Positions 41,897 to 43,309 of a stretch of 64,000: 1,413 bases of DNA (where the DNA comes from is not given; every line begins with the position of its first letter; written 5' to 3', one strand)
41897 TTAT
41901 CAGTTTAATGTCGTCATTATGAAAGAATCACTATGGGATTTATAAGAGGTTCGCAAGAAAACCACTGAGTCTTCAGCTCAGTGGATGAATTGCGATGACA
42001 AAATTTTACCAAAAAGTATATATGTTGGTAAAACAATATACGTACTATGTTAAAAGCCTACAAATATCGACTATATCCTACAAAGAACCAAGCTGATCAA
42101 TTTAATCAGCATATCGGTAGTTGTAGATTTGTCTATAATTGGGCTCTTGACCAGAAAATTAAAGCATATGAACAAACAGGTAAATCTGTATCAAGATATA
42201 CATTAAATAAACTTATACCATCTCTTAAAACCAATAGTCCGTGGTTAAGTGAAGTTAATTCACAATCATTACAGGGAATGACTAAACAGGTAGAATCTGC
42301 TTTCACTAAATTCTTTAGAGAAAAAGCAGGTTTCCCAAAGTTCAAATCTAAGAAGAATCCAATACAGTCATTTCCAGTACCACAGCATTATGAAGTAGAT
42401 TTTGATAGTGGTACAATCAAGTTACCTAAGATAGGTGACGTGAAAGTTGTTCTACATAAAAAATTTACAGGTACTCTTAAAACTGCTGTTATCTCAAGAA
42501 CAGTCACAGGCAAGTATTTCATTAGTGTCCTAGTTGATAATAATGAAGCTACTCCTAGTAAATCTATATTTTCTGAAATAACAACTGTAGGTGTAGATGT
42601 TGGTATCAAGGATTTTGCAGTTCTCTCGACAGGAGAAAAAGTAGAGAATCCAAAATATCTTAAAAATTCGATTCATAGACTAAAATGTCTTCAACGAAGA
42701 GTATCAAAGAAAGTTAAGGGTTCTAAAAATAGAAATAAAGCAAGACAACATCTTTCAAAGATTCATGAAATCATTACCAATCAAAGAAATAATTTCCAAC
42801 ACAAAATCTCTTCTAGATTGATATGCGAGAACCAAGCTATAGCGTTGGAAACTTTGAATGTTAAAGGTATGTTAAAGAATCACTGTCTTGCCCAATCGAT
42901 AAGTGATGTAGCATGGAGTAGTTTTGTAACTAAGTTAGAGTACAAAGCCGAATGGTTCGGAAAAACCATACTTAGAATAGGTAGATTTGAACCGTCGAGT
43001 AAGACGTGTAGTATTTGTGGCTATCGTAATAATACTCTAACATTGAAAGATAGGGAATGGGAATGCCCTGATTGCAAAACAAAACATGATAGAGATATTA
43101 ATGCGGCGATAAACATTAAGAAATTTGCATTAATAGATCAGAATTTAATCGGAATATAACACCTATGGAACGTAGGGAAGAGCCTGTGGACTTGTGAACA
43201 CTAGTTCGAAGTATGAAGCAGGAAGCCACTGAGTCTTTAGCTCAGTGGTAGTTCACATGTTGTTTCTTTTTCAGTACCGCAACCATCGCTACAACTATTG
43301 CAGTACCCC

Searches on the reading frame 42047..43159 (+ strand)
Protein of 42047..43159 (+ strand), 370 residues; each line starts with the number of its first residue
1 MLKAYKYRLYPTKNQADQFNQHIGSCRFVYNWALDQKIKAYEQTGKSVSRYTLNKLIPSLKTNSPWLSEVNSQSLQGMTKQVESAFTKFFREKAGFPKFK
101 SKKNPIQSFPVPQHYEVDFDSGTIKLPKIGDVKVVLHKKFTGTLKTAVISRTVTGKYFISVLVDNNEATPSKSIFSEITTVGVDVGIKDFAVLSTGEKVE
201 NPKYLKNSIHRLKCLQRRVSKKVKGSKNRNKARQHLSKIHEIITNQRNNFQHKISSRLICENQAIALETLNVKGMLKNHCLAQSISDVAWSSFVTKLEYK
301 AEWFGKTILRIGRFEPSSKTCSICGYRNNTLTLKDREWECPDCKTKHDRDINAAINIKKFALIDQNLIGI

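Call 8: search_protein_families(library=pfam, proteins=[window:42047-43159:+], max_evalue=0.01)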
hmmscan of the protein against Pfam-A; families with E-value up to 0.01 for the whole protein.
window:42047-43159:+ (370 aa): 3 families
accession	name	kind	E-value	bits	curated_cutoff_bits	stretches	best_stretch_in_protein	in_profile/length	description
PF01385.25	OrfB_IS605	-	4.5e-27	95.1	30.5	1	179-278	17-119/120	Probable transposase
PF07282.18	Cas12f1-like_TNB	-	7.2e-24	84.2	26.3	1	290-357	1-60/60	Cas12f1-like, TNB domain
PF12323.14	HTH_OrfB_IS605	-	8.4e-22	76.8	21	1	1-46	1-47/47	Helix-turn-helix domain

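Call 35: find_related_loci(query=window:42047-43159:+, collection=genome_contigs, flank=3000)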
Query window:42047-43159:+ (370 aa) in genome_contigs; peptide patterns used: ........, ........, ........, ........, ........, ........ (x = any residue, [..] = any of these).
153 stretches matched a pattern; 99 encode a relative of the query (tblastn E <= 1e-3); the best 80 are kept; 80 distinct loci.
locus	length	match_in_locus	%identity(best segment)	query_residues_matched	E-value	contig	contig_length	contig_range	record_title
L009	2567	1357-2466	75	1-370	0e+0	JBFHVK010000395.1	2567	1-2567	MAG: Gammaproteobacteria bacterium isolate Mix_sand09.2021.07.G.48 k141_97879_length_2567_cov_44.8368, whole genome shot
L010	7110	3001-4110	75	1-370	0e+0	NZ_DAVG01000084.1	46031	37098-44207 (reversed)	MAG: Methanosarcina sp. UBA5 UBA5_contig_3702, whole genome shotgun sequence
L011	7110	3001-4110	76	1-370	0e+0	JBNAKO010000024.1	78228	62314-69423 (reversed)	MAG: Methanosarcina sp. isolate MSAR-AD1 2412900024, whole genome shotgun sequence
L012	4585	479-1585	76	1-369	0e+0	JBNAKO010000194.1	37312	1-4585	MAG: Methanosarcina sp. isolate MSAR-AD1 2412900194, whole genome shotgun sequence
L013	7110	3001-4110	74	1-370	0e+0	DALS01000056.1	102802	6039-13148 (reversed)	MAG TPA_asm: Methanosarcina sp. UBA293 UBA293_contig_301, whole genome shotgun sequence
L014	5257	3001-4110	74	1-370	0e+0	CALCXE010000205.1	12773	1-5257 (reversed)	MAG TPA_asm: Methanosarcina barkeri isolate SRR1562009_bin.77_CONCOCT_v1.1_MAG genome assembly, contig: ERZ724039.3868,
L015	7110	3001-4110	75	1-370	0e+0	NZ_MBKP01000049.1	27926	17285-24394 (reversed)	Methanolobus psychrotolerans strain YSF-03 NODE_51_length_27696_cov_38.267330, whole genome shotgun sequence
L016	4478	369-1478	73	1-370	0e+0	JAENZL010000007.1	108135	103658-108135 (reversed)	MAG: Methanobacteriota archaeon isolate BM5_bin.6 BM5_bin6_NODE_89_length_108135_cov_263.867792, whole genome shotgun se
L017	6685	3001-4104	74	1-368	0e+0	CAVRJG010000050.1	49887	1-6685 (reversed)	MAG: uncultured Methanosarcinaceae archaeon isolate MFD05942.bin.1.278 genome assembly, contig: contig_41959, whole geno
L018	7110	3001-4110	73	1-370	0e+0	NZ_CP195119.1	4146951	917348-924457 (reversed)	Methanosarcina sp. Mfa9 chromosome, complete genome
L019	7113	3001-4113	72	1-370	0e+0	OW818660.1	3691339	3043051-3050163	metagenome genome assembly, chromosome: 1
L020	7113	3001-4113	72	1-370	0e+0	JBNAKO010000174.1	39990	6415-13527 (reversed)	MAG: Methanosarcina sp. isolate MSAR-AD1 2412900174, whole genome shotgun sequence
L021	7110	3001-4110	72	1-370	0e+0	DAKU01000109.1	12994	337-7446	MAG TPA_asm: Methanosarcinaceae archaeon UBA470 UBA470_contig_20716, whole genome shotgun sequence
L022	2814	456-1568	71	1-370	0e+0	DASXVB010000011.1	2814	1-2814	MAG TPA_asm: Methanosarcina sp. isolate SMAG_U4733 k141_223609, whole genome shotgun sequence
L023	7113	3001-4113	72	1-370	0e+0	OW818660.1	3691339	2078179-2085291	metagenome genome assembly, chromosome: 1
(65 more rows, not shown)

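Call 94: search_solved_structures(query=window:42047-43159:+, max_evalue=0.001, show_alignments=1)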
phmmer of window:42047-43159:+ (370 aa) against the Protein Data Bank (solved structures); distinct sequences matched with E-value up to 0.001: 13.
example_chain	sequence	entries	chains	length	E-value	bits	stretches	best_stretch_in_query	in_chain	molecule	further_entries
9yyg_A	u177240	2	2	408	2.1e-86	293.4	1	3-364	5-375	AI-designed RNA-guided nuclease | AI-generated RNA-guided nuclease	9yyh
8bf8_A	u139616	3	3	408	2.1e-73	250.6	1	3-364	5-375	RNA-guided DNA endonuclease TnpB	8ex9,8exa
8h1j_A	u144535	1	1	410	2.2e-73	250.6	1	3-364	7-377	RNA-guided DNA endonuclease TnpB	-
8iaz_A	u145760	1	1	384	8.9e-42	146.6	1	1-359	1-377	Transposase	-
9jfo_A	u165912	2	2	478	1.8e-40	142.3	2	232-361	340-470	LaTranC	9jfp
9jfq_A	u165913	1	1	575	4.2e-40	141.1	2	232-361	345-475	LaTranC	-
9j09_A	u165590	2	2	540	6.1e-29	104.4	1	145-361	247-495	Transposase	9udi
9b0l_P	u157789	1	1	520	3e-12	49.5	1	139-362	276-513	TnpB-like protein L79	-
23vu_A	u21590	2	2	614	2.8e-07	33.1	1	244-362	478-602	UnCas12m4a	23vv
8hr5_A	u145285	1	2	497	1.6e-06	30.7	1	180-358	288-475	Transposase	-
9nzp_A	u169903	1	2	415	7.1e-05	25.2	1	163-359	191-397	IS200/IS605 family element transposase accessory protein TnpB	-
8j1j_A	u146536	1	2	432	0.00034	23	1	199-358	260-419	Transposase IS605 OrfB C-terminal domain-containing protein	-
8j3r_A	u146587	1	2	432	0.00089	21.6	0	211-358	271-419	Transposase IS605 OrfB C-terminal domain-containing protein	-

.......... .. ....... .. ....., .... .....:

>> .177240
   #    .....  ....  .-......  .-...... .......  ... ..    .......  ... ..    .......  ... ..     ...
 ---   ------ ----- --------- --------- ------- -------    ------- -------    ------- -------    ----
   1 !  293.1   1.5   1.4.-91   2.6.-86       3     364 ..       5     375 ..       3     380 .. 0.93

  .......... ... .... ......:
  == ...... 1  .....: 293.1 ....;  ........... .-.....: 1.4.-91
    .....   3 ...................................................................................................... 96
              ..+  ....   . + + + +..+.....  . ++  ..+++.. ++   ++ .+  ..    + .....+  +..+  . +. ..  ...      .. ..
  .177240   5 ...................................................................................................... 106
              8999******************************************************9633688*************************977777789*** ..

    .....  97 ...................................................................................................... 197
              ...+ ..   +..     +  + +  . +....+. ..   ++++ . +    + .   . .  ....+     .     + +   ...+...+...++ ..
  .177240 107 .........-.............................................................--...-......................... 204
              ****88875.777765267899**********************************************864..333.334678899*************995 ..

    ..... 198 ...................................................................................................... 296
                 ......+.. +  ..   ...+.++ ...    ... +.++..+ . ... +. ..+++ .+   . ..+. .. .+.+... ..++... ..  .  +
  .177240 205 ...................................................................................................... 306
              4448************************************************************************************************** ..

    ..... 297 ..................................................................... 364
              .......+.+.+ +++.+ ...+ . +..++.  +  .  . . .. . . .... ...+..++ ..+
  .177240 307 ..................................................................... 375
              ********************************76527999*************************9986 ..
